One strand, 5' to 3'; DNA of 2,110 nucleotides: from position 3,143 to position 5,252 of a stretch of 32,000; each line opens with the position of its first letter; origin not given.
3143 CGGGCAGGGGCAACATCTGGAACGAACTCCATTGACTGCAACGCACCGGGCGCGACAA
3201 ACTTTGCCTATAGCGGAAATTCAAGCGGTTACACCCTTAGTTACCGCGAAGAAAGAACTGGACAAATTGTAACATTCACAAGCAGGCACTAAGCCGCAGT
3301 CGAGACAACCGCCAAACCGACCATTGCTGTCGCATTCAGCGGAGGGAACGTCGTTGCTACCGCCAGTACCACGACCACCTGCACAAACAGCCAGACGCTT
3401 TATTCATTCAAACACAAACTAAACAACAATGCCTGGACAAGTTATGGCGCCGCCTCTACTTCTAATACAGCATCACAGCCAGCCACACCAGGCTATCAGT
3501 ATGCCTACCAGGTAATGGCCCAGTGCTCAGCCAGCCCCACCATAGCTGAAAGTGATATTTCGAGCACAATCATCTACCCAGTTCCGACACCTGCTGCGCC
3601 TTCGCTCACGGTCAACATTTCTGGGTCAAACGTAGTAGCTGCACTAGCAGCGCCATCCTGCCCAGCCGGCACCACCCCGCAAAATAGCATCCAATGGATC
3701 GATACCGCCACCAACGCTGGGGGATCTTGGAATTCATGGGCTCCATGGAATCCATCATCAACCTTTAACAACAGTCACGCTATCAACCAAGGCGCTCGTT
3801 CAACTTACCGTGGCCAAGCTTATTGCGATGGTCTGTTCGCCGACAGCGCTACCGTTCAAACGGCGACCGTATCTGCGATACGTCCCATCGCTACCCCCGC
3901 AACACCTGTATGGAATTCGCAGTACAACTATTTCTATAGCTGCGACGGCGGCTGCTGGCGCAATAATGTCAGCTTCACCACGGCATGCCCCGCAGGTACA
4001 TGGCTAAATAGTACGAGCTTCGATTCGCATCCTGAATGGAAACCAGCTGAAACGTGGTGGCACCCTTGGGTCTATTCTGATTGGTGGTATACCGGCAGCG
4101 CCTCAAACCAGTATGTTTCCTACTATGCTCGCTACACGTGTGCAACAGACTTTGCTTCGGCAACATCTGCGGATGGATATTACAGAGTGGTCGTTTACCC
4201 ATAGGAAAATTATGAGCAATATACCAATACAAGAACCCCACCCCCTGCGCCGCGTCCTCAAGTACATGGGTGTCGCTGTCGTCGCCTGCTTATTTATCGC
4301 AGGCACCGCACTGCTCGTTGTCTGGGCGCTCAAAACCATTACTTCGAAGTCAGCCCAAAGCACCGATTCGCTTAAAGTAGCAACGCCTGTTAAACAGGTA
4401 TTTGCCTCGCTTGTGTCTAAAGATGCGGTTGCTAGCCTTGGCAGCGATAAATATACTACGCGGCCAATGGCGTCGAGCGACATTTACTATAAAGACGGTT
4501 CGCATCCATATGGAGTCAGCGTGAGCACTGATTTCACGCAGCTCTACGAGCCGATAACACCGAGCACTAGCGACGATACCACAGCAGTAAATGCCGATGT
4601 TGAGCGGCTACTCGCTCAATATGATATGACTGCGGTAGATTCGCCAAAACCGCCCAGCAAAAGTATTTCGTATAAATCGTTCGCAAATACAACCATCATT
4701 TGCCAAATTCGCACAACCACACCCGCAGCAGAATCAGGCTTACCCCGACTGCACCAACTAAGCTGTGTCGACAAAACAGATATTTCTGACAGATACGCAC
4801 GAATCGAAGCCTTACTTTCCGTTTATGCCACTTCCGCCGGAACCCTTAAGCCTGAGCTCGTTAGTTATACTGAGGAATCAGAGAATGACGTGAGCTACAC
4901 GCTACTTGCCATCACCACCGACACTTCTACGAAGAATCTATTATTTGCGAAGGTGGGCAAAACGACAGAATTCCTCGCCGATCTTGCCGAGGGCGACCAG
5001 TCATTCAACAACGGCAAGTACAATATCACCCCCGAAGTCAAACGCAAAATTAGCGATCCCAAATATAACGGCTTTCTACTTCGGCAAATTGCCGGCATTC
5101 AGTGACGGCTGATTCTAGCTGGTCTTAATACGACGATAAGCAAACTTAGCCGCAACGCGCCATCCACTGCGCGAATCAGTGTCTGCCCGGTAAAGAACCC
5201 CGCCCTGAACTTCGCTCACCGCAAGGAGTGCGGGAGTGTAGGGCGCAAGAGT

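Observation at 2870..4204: Prepilin gene and a 304-codon downstream open frame are separated only by one in-frame TAA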

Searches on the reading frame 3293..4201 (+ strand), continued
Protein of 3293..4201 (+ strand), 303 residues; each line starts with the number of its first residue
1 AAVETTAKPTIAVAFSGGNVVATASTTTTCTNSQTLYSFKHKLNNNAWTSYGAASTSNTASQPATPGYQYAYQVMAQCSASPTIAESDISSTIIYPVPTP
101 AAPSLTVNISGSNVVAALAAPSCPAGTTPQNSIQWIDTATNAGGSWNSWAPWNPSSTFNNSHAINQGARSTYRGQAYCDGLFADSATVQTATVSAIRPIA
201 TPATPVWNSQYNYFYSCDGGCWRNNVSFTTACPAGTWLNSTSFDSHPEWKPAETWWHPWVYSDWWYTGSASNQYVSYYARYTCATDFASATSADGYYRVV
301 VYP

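Call 58: fold_search(model_id=the predicted structure, library=pdb)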
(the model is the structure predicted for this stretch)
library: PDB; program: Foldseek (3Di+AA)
matches with E <= 10: 1845; with E <= 0.001: 272
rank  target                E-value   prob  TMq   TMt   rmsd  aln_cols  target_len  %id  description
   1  7mrs_A                6.7e-09  1.00  0.28  0.29  18.3       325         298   12  Zebrafish CNTN4 APPb complex (released 2022-01-05)
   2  5e7l                  7.0e-09  1.00  0.31  0.31  18.3       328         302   15  Crystal structure of mouse CNTN2 FN1-FN3 domains (released 2016-08-31)
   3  7mro                  1.1e-08  1.00  0.29  0.29  18.2       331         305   12  Zebrafish CNTN4 FN1-FN3 domains (released 2022-01-05)
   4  7tyk_A                1.2e-08  1.00  0.43  0.21   9.4       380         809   12  Cryo-EM Structure of insulin receptor-related receptor (IRR) in apo-state captured at pH 7. The 3D refinement was appl (released 2023-02-15)
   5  8bnq_A                1.4e-08  1.00  0.36  0.36  10.3       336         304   11  Crystal structure of the FnIII-tandem A84-A86 from the A-band of titin (released 2023-04-12)
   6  5n47_F                1.9e-08  1.00  0.35  0.37  14.5       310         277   11  Structure of Anticalin N7E in complex with the three-domain fragment Fn7B8 of human oncofetal fibronectin (released 2018-02-14)
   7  6tpw                  1.9e-08  1.00  0.30  0.26  13.5       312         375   10  Crystal structures of FNIII domain one through four of the human leucocyte common antigen-related protein ( LAR) (released 2020-05-13)
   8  8xjs_A                2.2e-08  1.00  0.42  0.21  10.0       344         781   13  Cryo-EM structure of human insulin receptor bound to 3 IGF-I (released 2024-12-25)
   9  8bnq_B                2.8e-08  1.00  0.39  0.39   9.4       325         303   11  Crystal structure of the FnIII-tandem A84-A86 from the A-band of titin (released 2023-04-12)
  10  7zlv_h                2.9e-08  1.00  0.35  0.24  12.1       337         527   12  Tail tip of siphophage T5 : central fibre protein pb4 (released 2023-02-08)
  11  5e52                  4.1e-08  1.00  0.27  0.28  21.6       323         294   14  Crystal structure of human CNTN5 FN1-FN3 domains (released 2016-08-31)
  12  5e55_B                4.5e-08  1.00  0.28  0.27  20.7       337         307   12  Crystal structure of mouse CNTN6 FN1-FN3 domains (released 2016-08-31)
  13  7mrk_D                5.2e-08  1.00  0.28  0.29  16.4       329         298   12  Chicken CNTN4 APP complex (released 2022-01-05)
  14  4gh7_B                6.0e-08  1.00  0.36  0.38  12.8       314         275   11  Crystal structure of Anticalin N7A in complex with oncofetal fibronectin fragment Fn7B8 (released 2012-12-26)
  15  5e55_A                6.9e-08  1.00  0.27  0.27  21.6       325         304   13  Crystal structure of mouse CNTN6 FN1-FN3 domains (released 2016-08-31)
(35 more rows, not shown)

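Call 61: find_encoding_contigs(protein=P0159, flank=2000, max_places=4)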
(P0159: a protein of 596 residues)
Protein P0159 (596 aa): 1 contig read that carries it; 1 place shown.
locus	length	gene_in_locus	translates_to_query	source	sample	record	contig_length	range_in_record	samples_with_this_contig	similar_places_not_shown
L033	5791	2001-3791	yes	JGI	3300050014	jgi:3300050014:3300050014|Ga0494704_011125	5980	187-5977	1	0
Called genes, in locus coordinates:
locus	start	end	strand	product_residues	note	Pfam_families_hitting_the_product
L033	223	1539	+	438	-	PF05958:tRNA_U5-meth_tr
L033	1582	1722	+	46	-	PF07963:N_methyl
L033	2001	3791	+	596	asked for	PF25390:WD40_RLD, PF00415:RCC1, PF13540:RCC1_2, PF00415:RCC1, PF13540:RCC1_2, PF25390:WD40_RLD, PF00415:RCC1 (weak), PF13540:RCC1_2 (weak), +2 more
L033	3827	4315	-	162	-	-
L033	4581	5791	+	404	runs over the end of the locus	?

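Call 62: find_encoding_contigs(protein=P0067, flank=2000, max_places=4)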
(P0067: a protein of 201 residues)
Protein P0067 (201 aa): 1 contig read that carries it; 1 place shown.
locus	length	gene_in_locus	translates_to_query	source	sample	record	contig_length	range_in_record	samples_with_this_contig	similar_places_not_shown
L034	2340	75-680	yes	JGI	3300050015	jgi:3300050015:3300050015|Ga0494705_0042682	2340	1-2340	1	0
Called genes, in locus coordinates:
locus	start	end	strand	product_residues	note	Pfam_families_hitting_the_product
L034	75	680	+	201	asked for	-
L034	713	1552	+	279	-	-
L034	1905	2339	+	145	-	?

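Call 70: find_encoding_contigs(protein=P0017, flank=2500, max_places=4)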
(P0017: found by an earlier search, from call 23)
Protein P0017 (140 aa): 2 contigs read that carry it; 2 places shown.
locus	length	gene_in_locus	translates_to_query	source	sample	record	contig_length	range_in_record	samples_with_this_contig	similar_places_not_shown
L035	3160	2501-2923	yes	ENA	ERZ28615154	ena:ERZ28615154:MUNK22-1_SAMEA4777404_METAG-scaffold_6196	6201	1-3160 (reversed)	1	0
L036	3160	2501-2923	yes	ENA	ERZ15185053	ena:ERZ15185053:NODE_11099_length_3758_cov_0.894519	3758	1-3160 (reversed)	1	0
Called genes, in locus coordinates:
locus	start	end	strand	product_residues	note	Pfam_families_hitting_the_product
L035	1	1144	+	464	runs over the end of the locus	PF01566:Nramp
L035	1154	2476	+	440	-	PF03602:Cons_hypoth95 (weak), PF05958:tRNA_U5-meth_tr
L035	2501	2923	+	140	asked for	PF07963:N_methyl (weak)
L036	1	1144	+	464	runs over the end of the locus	PF01566:Nramp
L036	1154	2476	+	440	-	PF03602:Cons_hypoth95 (weak), PF05958:tRNA_U5-meth_tr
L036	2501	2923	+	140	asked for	PF07963:N_methyl (weak)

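Call 75: predict_structure(alignment_id=A3)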
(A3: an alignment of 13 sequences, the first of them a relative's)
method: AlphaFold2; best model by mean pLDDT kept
length: 444 residues; sequences in the alignment: 13
mean_pLDDT: 86.6   pTM: 0.56
mean pLDDT of the five models: 86.6, 86.1, 85.1, 84.8, 84.0
residues with pLDDT >= 90: 237; 70-90: 170; 50-70: 30; < 50: 7
segments of 3 or more residues with pLDDT < 50: 1-4, 359-361
pLDDT, mean of each block of 10 residues (from residue 1): 51 75 71 80 90 90 87 80 87 77 88 86 89 87 72 92 84 86 94 93 93 93 88 92 94 95 90 96 91 88 95 96 94 96 92 60 73 92 92 86 77 90 97 94 82
secondary structure, 60 per line:
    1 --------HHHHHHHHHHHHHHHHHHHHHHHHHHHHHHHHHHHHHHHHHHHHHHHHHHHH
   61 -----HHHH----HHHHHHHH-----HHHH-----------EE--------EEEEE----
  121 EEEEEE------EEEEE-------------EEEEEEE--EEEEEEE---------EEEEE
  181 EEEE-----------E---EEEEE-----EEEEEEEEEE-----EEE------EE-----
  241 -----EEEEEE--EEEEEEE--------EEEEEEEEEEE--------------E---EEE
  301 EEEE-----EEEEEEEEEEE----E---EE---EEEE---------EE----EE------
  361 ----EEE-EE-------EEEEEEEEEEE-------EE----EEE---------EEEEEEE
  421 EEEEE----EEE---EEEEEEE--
elements in order: H9-60 H66-69 H74-81 H87-90 E112-116 E121-126 E133-137 E151-157 E160-166 E176-184 E200-204 E210-219 E225-227 E246-251 E254-260 E269-279 E298-304 E310-320 E334-337 E365-367 E378-388 E402-404 E414-425 E430-432 E436-442

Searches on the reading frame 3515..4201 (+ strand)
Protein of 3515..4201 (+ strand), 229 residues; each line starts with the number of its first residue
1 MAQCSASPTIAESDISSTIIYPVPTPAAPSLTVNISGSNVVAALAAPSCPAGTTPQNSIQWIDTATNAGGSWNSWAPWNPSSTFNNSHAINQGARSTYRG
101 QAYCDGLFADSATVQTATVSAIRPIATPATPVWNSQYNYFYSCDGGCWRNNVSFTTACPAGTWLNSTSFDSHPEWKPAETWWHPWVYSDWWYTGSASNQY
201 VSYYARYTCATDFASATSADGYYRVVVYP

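Call 5: search_protein_families(library=pfam, proteins=[window:3515-4201:+], max_evalue=1)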
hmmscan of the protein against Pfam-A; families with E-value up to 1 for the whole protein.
window:3515-4201:+ (229 aa): 1 family
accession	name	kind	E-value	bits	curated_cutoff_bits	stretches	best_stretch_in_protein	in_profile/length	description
PF15304.11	AKAP2_C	-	0.31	10.6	27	1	7-105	63-163/342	A-kinase anchor protein 2 C-terminus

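Call 23: list_cluster_members(proteins=[P0001, window:3515-4201:+, window:2870-3289:+])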
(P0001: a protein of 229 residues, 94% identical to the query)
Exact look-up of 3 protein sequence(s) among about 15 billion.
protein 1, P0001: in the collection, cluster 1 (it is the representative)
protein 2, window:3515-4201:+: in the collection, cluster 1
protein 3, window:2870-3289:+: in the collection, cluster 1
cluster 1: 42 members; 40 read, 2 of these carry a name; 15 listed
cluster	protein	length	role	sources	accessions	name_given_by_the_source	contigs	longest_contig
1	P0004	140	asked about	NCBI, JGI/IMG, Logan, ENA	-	-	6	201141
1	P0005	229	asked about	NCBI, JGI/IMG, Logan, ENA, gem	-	-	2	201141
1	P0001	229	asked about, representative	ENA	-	-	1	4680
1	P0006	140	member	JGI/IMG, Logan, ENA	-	prepilin-type N-terminal cleavage/methylation domain-containing protein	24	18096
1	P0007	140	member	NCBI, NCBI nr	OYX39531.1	hypothetical protein B7Z00_00615 [Candidatus Saccharibacteria bacterium 32-50-10] | MAG: hypothetical protein B7Z00_00615 [Candidatus Saccharibacteria bacterium 32-50-10]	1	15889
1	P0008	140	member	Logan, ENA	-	-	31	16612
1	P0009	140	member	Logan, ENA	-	-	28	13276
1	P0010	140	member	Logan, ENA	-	-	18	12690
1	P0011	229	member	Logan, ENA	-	-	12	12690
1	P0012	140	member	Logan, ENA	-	-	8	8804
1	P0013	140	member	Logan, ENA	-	-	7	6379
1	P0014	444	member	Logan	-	-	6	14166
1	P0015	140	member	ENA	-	-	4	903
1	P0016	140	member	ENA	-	-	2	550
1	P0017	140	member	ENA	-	-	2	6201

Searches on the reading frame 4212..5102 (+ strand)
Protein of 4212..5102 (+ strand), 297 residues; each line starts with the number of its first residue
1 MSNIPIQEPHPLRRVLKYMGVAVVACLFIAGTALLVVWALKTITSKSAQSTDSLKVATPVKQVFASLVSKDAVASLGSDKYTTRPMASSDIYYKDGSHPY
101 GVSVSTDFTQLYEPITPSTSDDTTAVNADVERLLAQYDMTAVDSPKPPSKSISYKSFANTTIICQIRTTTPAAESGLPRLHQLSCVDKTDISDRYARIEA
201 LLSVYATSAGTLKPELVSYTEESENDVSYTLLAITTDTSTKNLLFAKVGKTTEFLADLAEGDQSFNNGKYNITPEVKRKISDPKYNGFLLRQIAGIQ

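Call 5: search_protein_families(library=pfam, proteins=[window:4212-5102:+], max_evalue=1)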
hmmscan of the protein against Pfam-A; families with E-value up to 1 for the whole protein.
window:4212-5102:+ (297 aa): 2 families
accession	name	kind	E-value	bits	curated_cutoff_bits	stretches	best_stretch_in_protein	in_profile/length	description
PF09307.15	MHC2-interact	-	0.034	14.4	26.9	1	7-36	22-51/109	CLIP, MHC2 interacting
PF11807.13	UstYa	-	0.17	12.2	25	1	18-108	11-102/220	Mycotoxin biosynthesis protein UstYa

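Call 6: search_protein_families(library=ncbifam, proteins=[window:4212-5102:+], max_evalue=1)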
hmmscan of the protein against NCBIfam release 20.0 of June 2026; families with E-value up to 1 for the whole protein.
window:4212-5102:+ (297 aa): 0 families
